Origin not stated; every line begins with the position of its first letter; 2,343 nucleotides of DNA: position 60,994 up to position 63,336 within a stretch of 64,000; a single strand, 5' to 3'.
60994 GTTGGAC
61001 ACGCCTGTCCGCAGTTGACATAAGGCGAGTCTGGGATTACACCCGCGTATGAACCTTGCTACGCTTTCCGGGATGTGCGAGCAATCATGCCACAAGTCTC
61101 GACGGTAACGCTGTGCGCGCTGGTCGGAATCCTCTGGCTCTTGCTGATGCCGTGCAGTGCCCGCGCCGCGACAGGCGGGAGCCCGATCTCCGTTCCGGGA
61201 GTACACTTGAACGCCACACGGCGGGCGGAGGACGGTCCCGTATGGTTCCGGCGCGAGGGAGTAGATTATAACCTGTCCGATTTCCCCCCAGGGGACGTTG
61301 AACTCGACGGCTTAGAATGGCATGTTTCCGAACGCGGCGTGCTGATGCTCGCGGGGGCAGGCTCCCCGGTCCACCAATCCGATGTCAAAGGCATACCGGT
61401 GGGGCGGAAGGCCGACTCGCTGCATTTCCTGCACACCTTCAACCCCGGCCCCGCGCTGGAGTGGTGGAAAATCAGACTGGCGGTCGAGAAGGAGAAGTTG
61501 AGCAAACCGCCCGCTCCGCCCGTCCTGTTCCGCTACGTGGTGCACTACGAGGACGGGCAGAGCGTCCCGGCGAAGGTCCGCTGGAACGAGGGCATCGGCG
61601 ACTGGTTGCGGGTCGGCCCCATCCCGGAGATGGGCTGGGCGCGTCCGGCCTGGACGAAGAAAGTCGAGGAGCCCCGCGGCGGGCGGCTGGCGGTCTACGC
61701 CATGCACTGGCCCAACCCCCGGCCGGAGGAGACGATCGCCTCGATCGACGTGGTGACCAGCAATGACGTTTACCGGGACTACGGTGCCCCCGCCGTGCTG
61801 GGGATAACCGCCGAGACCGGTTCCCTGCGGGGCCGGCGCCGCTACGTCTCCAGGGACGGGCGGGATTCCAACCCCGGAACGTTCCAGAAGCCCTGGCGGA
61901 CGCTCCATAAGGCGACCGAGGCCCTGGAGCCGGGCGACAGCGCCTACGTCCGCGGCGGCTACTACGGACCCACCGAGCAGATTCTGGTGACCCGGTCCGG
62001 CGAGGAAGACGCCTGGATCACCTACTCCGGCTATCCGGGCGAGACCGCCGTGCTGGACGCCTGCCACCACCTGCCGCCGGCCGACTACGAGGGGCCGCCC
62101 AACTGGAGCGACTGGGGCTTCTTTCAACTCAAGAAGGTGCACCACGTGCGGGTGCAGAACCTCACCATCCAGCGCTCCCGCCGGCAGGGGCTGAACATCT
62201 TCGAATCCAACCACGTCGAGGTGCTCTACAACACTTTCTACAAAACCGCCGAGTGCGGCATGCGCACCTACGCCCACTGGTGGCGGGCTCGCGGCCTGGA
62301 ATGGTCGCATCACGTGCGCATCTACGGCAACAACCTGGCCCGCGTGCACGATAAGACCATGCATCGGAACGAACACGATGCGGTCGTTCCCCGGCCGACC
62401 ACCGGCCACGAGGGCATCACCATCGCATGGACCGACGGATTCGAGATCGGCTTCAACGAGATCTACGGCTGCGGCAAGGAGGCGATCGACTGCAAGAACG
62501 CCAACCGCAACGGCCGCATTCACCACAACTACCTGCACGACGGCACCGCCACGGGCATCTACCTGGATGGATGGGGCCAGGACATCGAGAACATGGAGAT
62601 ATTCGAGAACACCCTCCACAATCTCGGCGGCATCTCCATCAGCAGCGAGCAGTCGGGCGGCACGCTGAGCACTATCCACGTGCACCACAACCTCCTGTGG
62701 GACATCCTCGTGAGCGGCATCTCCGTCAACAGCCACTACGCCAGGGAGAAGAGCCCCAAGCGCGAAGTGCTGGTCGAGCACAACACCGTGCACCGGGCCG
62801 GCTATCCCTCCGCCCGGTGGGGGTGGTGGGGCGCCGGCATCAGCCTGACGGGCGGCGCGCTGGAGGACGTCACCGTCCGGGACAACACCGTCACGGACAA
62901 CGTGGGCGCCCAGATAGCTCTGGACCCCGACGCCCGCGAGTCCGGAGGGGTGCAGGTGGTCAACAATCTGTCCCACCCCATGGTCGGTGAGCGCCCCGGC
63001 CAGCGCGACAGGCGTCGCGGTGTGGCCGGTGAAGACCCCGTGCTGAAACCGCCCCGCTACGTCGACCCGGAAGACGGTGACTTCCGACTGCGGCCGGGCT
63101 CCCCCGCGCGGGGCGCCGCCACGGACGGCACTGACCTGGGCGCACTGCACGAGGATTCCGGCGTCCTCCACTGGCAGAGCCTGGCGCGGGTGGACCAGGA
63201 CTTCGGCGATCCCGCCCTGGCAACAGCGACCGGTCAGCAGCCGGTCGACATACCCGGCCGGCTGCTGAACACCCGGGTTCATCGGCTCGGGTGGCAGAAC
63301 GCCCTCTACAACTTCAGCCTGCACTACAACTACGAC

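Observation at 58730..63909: Uncharacterised roughly 200-aa domain present three times (once in one beta-helix protein, duplicated at both ends of its paralog)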

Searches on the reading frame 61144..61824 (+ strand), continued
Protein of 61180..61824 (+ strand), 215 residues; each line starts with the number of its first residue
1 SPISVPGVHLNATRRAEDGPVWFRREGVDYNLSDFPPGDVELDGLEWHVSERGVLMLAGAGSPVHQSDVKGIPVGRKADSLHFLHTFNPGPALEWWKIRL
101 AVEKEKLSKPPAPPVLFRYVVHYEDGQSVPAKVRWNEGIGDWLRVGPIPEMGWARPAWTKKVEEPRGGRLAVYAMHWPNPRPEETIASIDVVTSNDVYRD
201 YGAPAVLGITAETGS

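Call 55: find_encoding_contigs(protein=P0005, flank=6000, max_places=3)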
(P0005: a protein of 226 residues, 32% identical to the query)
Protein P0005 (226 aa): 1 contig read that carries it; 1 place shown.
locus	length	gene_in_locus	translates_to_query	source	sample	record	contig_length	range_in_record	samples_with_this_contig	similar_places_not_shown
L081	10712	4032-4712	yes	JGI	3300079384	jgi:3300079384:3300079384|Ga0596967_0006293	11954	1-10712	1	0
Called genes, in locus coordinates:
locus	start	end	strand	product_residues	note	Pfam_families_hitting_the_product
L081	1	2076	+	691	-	?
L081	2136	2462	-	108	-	-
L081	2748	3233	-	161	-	-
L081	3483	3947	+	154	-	-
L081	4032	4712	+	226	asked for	-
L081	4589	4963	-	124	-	-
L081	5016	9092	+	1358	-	PF23500:DUF7133, PF06283:ThuA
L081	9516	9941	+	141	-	-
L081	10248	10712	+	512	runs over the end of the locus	PF00171:Aldedh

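Call 56: find_encoding_contigs(protein=P0018, flank=6000, max_places=3)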
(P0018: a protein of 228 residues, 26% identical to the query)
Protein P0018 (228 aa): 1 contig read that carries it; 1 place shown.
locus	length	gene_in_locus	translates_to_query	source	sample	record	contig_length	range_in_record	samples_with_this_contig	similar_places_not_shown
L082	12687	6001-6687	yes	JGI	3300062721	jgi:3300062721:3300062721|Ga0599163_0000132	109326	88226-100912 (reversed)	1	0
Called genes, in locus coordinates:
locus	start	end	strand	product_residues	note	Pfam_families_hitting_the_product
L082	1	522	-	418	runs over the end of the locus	-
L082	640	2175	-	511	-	-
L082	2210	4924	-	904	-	-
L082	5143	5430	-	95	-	-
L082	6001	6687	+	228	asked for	-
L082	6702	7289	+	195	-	-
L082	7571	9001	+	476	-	PF02321:OEP (weak)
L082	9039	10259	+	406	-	PF25975:CzcB_C (weak)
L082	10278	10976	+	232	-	PF00005:ABC_tran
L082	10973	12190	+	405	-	PF12704:MacB_PCD, PF02687:FtsX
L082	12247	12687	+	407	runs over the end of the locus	PF12704:MacB_PCD, PF02687:FtsX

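Call 66: search_solved_structures(query=A3, max_evalue=10, show_alignments=1)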
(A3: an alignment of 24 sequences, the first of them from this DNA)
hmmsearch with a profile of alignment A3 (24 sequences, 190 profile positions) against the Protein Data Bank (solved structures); distinct sequences matched with E-value up to 10: 4.
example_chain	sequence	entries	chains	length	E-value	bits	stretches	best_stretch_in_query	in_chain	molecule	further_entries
7uvl_P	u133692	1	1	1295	0.45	13.2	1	87-119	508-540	LPXTG-motif cell wall anchor domain protein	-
6xjb_A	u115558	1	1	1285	1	12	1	87-120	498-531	Immunoglobulin A1 protease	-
7jgj_A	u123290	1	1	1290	1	12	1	87-120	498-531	Immunoglobulin A1 protease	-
6xja_P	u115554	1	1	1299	1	12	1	87-120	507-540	Immunoglobulin A1 protease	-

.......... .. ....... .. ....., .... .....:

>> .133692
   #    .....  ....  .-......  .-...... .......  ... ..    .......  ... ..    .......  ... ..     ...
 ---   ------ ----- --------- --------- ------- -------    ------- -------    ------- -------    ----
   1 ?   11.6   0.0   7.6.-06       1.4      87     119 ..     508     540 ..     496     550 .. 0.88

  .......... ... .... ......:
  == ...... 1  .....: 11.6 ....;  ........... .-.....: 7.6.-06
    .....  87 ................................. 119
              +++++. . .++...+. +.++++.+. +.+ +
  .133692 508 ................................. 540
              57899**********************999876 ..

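Call 67: search_protein_families(library=pfam, alignment_id=A3, max_evalue=1)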
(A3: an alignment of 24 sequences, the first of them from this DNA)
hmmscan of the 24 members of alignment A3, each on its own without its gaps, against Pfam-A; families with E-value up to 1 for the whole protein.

A. member 1, seq(225 aa): 1 family
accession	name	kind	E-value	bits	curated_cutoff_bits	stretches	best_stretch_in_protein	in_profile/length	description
PF04450.18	BSP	-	0.3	11.3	23.8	1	127-222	105-199/207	Peptidase of plants and bacteria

B. families by the number of members that match (of 24 scanned): 10 families
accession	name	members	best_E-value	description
PF24087.1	DUF7372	1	0.019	Domain of unknown function (DUF7372)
PF18115.7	Tudor_3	1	0.035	DNA repair protein Crb2 Tudor domain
PF21743.3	PTM_DIR17_Tudor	1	0.039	PTM/DIR17-like, Tudor domain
PF12591.13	DUF3762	1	0.062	Protein of unknown function (DUF3762)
PF02475.24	TRM5-TYW2_MTfase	1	0.073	TRM5/TYW2 methyltransferase domain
PF22568.1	Tet_C_40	1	0.097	Tetracyclin repressor-like, C-terminal domain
PF25416.1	GRHL1_C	1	0.16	GRHL1-like, C-terminal domain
PF04450.18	BSP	1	0.3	Peptidase of plants and bacteria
PF08428.16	Rib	1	0.3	Rib domain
PF18511.6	F-box_5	1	0.3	F-box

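Call 70: find_encoding_contigs(protein=P0168, flank=10000, max_places=3)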
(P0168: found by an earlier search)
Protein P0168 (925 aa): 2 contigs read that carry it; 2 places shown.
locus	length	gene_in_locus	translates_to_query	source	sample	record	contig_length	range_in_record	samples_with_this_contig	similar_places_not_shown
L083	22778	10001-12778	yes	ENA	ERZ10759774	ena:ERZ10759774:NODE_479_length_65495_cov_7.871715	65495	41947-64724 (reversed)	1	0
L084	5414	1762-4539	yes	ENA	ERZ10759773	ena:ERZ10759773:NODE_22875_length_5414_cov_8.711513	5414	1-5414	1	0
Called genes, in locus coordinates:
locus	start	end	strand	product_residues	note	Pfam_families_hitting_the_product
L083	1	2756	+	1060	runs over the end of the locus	PF13385:Laminin_G_3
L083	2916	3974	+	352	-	PF09339:HTH_IclR (weak), PF13377:Peripla_BP_3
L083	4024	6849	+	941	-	PF22842:Pel9A-like_beta_helix, PF13229:Beta_helix (weak)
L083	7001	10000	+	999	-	PF08241:Methyltransf_11 (weak), PF13649:Methyltransf_25, PF13847:Methyltransf_31, PF01011:PQQ (faint), PF13360:PQQ_2, PF13570:Beta-prop_ACSF4, PF13360:PQQ_2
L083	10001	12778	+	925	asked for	PF22842:Pel9A-like_beta_helix, PF05048:NosD (faint), PF13229:Beta_helix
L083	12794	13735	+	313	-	PF00248:Aldo_ket_red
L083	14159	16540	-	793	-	PF06165:GH94_b-supersand, PF03633:Glyco_hydro_65C (faint), PF17167:Glyco_hydro_94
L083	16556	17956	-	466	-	-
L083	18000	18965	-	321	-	PF25145:NfeD1b_N (weak), PF01343:Peptidase_S49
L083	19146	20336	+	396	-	PF00070:Pyr_redox (faint), PF01266:DAO (faint), PF07992:Pyr_redox_2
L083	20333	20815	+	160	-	PF07681:DoxX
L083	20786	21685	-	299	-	PF01040:UbiA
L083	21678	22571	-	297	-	PF00348:polyprenyl_synt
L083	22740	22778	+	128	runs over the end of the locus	-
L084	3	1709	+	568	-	?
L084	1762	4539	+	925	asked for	PF22842:Pel9A-like_beta_helix, PF05048:NosD (faint), PF13229:Beta_helix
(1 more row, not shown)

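Call 75: search_protein_families(library=pfam, alignment_id=A4, max_evalue=0.0001)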
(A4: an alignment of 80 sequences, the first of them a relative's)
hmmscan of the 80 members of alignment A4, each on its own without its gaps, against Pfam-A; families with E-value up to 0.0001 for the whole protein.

A. member 1, P0019 (925 aa): 3 families
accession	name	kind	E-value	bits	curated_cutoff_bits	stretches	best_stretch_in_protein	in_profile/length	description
PF13229.12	Beta_helix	-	2.2e-19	70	25.9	2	323-499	4-149/158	Right handed beta helix region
PF05048.19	NosD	-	2.4e-07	30.8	23.6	0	381-511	22-149/212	Periplasmic copper-binding protein (NosD)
PF22842.2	Pel9A-like_beta_helix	-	7.1e-06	25.6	25.2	1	226-279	9-63/370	Pel9A-like, right handed beta helix region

B. families by the number of members that match (of 80 scanned): 126 families (the first 25 are shown)
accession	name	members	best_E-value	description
PF07719.23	TPR_2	8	9.9e-50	Tetratricopeptide repeat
PF00515.34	TPR_1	7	1.9e-49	Tetratricopeptide repeat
PF25173.1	Beta-prop_WDR3_1st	6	2.7e-98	WDR3 first beta-propeller domain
PF25174.1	Beta-prop_THOC3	6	2.6e-82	THOC3 beta-propeller domain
PF00400.38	WD40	6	6.5e-82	WD domain, G-beta repeat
PF24814.1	WD40_Prp19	6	3.3e-71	Prp19 WD40 domain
PF25175.1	Beta-prop_WDR5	6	6.9e-61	WDR5 beta-propeller domain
PF24817.1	WD40_WDHD1_1st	6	1.3e-57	WDHD1 first WD40 domain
PF25391.1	WD40_Gbeta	6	1.3e-56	G protein beta WD-40 repeat protein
PF23414.1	Beta-prop_EML_2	6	2.3e-50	Echinoderm microtubule-associated protein second beta-propeller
PF24805.1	EIF3I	6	1.1e-41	EIF3I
PF13432.12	TPR_16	6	6e-40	Tetratricopeptide repeat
PF13229.12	Beta_helix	6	2.2e-19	Right handed beta helix region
PF08281.18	Sigma70_r4_2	6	8e-19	Sigma-70, region 4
PF04542.20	Sigma70_r2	6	4.2e-12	Sigma-70 region 2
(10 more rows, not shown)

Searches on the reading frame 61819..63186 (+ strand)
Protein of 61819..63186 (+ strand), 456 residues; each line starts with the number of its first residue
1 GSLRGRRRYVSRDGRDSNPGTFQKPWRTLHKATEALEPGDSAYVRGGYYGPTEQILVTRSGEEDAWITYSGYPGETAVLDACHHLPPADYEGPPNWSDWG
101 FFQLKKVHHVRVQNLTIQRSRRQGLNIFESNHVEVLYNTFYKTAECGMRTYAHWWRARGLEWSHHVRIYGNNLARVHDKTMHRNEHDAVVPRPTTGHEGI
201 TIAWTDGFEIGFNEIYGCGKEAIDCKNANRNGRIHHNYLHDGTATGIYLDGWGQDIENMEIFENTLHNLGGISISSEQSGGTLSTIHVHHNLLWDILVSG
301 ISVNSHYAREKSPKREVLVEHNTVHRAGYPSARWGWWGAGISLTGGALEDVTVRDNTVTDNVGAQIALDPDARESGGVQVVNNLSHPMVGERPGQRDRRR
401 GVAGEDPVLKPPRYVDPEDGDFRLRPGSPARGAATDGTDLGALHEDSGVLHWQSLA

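Call 42: search_solved_structures(query=window:61819-63186:+, max_evalue=1)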
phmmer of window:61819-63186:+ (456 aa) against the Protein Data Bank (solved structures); distinct sequences matched with E-value up to 1: 4.
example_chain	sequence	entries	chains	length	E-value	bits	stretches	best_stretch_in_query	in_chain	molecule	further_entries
5olq_A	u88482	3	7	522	1.6e-06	30.4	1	5-60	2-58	Rhamnogalacturonan lyase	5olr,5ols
9rx2_A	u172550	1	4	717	0.0084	18.1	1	392-431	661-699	Parallel beta-helix repeat protein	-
3vst_A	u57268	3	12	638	0.23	13.3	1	9-82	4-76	Xylosidase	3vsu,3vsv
9qh6_G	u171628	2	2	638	0.4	12.5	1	144-181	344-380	von Willebrand factor, type A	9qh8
